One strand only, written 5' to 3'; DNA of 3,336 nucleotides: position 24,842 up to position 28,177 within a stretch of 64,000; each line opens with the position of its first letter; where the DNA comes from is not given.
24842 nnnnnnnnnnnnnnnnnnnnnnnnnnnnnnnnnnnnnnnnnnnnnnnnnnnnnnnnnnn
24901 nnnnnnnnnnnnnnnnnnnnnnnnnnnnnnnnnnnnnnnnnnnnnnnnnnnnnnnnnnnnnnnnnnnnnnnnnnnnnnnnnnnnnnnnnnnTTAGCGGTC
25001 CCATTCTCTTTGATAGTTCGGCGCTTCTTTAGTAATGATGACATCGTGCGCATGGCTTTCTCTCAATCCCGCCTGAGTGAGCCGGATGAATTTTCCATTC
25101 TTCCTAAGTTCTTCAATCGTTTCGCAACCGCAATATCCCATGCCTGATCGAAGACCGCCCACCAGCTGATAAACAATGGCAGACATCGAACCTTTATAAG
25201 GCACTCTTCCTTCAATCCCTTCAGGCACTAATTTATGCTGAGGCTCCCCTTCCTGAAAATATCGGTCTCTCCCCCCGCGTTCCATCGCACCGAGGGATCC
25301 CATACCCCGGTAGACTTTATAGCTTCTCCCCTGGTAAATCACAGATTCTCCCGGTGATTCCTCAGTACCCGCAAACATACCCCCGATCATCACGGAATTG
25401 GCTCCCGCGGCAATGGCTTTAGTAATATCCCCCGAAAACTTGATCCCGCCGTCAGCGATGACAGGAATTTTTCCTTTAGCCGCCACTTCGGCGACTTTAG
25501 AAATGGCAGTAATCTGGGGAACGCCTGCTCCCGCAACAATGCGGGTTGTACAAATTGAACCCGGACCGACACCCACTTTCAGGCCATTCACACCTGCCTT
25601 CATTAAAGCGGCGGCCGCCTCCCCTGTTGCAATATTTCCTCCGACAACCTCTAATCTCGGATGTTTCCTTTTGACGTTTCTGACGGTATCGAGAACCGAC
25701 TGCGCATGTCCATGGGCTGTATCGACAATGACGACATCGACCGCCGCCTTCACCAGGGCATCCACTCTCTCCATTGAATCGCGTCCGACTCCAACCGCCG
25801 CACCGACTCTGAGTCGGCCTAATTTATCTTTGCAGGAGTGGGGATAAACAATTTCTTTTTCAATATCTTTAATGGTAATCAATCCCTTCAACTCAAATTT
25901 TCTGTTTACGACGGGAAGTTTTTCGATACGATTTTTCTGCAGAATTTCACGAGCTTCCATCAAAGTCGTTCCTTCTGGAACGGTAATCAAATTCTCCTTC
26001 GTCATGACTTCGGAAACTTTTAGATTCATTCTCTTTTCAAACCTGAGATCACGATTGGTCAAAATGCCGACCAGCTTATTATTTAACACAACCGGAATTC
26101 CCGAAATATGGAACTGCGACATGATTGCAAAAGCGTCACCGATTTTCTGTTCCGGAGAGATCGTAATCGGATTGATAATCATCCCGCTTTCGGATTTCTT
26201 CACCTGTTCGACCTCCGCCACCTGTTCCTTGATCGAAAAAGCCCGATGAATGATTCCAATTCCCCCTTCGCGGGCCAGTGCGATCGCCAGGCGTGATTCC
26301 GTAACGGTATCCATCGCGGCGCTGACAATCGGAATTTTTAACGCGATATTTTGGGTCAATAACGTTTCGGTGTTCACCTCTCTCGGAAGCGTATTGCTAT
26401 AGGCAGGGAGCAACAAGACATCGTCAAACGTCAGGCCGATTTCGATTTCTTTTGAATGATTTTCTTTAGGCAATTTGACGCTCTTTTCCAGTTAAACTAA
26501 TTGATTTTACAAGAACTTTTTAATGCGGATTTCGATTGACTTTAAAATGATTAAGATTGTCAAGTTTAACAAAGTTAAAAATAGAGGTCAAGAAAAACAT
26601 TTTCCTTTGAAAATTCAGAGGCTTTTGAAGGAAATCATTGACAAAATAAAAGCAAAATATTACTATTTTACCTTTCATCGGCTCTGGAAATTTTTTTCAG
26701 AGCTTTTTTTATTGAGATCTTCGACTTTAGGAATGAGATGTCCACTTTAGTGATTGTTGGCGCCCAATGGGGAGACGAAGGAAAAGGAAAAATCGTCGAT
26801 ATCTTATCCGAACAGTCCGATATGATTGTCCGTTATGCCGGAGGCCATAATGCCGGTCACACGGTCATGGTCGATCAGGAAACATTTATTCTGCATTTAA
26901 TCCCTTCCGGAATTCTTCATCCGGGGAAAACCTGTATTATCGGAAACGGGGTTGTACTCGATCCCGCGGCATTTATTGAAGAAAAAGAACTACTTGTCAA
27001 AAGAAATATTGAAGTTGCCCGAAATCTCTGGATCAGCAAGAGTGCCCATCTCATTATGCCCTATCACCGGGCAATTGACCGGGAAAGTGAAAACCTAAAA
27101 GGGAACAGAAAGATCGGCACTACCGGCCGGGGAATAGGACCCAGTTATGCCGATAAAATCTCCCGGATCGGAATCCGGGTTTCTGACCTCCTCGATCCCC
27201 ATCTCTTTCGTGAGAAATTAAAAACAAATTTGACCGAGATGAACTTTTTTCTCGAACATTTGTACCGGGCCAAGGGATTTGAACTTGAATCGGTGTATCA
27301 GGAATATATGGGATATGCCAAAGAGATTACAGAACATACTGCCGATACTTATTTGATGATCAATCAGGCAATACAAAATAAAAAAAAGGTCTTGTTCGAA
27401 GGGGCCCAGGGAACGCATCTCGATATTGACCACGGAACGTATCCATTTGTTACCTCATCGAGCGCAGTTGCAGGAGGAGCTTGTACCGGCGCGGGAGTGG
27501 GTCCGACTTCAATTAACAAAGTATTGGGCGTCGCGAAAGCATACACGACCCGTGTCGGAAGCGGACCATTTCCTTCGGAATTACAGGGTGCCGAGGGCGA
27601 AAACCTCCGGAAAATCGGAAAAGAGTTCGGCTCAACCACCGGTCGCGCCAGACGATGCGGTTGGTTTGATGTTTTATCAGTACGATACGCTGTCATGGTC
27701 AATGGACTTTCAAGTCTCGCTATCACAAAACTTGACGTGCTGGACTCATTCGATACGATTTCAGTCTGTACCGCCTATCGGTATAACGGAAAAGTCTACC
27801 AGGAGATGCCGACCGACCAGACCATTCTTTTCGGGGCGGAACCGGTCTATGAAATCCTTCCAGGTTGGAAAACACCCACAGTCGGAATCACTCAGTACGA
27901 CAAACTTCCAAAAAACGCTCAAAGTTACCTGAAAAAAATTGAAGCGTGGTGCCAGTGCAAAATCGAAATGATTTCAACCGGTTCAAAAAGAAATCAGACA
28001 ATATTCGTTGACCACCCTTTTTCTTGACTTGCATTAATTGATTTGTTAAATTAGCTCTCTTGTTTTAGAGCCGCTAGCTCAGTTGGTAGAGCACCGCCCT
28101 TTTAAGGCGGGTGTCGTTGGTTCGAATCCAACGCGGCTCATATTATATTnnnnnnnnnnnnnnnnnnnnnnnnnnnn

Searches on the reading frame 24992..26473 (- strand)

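Call 114: search_protein_families(library=pfam, proteins=[window:24992-26473:-], max_evalue=0.000001)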
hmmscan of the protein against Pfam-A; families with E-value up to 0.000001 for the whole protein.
window:24992-26473:- (493 aa): 4 families
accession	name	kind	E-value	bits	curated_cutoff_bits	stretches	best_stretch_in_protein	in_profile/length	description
PF00478.31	IMPDH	-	7.6e-163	541.9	25.6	1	13-476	1-345/345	IMP dehydrogenase / GMP reductase domain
PF00571.33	CBS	-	9.9e-26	90.3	24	2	153-208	1-55/57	CBS domain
PF03060.21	NMO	-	6.4e-13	49.2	28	1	207-378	78-236/331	Nitronate monooxygenase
PF01070.24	FMN_dh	-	1.1e-08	35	24.9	1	263-367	209-305/350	FMN-dependent dehydrogenase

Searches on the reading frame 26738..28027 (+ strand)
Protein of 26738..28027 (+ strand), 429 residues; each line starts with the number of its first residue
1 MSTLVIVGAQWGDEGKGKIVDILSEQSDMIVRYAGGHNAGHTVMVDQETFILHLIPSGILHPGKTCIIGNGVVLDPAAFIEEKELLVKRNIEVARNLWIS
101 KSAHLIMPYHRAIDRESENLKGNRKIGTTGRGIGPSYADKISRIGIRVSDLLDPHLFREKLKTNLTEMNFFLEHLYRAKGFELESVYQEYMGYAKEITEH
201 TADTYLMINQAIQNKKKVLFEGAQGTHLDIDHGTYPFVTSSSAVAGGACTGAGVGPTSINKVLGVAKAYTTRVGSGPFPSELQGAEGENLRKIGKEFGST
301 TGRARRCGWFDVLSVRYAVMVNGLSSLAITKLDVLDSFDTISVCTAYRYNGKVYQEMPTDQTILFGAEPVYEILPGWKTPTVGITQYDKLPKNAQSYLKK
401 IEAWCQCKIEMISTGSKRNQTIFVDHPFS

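Call 115: search_protein_families(library=pfam, proteins=[window:26738-28027:+], max_evalue=0.000001)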
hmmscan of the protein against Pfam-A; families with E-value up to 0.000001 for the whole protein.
window:26738-28027:+ (429 aa): 1 family
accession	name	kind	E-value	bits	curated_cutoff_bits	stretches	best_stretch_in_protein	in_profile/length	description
PF00709.27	Adenylsucc_synt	-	3.7e-185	616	27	1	5-422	1-416/416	Adenylosuccinate synthetase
